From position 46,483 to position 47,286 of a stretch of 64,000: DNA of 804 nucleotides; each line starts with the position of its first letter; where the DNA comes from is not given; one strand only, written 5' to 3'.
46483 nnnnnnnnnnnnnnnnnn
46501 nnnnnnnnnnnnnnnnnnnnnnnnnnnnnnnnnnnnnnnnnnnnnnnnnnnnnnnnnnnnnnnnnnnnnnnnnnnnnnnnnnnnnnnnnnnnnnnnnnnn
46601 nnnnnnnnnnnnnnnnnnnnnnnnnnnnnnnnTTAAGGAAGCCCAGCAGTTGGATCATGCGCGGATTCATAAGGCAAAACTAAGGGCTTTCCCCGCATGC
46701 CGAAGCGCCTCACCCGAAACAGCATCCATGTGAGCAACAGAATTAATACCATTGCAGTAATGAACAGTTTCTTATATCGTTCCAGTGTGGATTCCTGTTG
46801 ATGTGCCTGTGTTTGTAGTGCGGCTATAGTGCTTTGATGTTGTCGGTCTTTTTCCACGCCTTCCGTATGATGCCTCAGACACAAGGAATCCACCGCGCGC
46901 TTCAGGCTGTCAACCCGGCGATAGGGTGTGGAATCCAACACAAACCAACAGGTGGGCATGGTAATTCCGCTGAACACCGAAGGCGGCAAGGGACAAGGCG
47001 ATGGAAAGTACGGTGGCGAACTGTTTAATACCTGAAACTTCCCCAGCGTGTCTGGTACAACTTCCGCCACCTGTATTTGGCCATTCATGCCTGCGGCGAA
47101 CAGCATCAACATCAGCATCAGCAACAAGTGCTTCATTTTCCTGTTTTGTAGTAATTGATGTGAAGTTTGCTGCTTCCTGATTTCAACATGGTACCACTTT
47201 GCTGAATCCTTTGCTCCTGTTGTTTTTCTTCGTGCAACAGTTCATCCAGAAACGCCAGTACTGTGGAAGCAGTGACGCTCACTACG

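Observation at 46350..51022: TPR-LytS kinase and LytTR regulator paired divergently with an uncharacterised three-gene secreted/membrane operon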

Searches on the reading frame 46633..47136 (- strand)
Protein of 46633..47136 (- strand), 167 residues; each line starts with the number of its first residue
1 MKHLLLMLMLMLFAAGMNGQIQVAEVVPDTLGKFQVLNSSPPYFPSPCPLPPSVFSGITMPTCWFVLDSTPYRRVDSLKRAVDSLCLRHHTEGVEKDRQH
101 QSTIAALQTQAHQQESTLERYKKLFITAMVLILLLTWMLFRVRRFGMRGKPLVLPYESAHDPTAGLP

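Call 3: search_protein_families(library=pfam, proteins=[window:46633-47136:-], max_evalue=0.1)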
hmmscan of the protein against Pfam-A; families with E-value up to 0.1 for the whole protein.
window:46633-47136:- (167 aa): 1 family
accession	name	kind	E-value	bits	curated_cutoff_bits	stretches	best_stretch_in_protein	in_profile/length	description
PF01313.24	Bac_export_3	-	0.0018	18.6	25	1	104-145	31-72/74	Bacterial export proteins, family 3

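Call 4: search_protein_families(library=ncbifam, proteins=[window:46633-47136:-], max_evalue=0.1)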
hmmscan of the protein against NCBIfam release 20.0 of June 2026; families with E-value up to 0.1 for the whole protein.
window:46633-47136:- (167 aa): 2 families
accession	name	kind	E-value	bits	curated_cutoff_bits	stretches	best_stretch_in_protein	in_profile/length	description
TIGR01402.1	fliQ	equivalog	0.017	15.2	88.9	1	104-145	35-76/88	flagellar biosynthesis protein FliQ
TIGR01403.1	fliQ_rel_III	equivalog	0.074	13.1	76.5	1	104-145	31-72/81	type III secretion system export apparatus subunit SctS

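Call 34: find_homologous_proteins(query=window:46633-47136:-)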
Query window:46633-47136:- (167 aa): 2 proteins with E <= 0.001 among 80 candidates.
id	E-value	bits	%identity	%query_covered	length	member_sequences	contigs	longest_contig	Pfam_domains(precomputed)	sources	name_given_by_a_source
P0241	5.6e-108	376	100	100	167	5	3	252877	-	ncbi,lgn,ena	-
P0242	3.8e-57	210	63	92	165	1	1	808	-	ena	-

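Call 43: search_protein_families(library=padloc, proteins=[window:46633-47136:-], max_evalue=0.01)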
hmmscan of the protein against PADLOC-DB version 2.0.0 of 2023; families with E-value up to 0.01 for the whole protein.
window:46633-47136:- (167 aa): 0 families

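Call 62: predict_structure(alignment_id=A3)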
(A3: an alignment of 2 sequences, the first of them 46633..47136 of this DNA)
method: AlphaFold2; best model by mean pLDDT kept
length: 167 residues; sequences in the alignment: 2
mean_pLDDT: 60.7   pTM: 0.26
mean pLDDT of the five models: 60.7, 57.4, 52.7, 51.1, 50.2
residues with pLDDT >= 90: 4; 70-90: 69; 50-70: 27; < 50: 67
segments of 3 or more residues with pLDDT < 50: 22-69, 150-154, 156-161, 163-167
pLDDT, mean of each block of 10 residues (from residue 1): 68 62 42 35 37 36 44 65 79 78 80 75 87 88 63 45 43
secondary structure, 60 per line:
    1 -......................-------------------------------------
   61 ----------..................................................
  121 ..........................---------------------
elements in order: H2-23 H71-146

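Call 63: search_protein_representatives(alignment_id=A3)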
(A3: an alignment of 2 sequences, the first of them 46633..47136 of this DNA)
Query: 2 sequences, 167 profile positions. Proteins with E-value up to 0.001 (for the whole library): 2; up to 1e-10: 2; up to 1e-30: 2. The best 2 are listed.
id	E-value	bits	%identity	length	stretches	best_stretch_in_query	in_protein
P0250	7.0e-52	191.7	-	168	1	6-166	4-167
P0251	4.3e-45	169.6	-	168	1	2-167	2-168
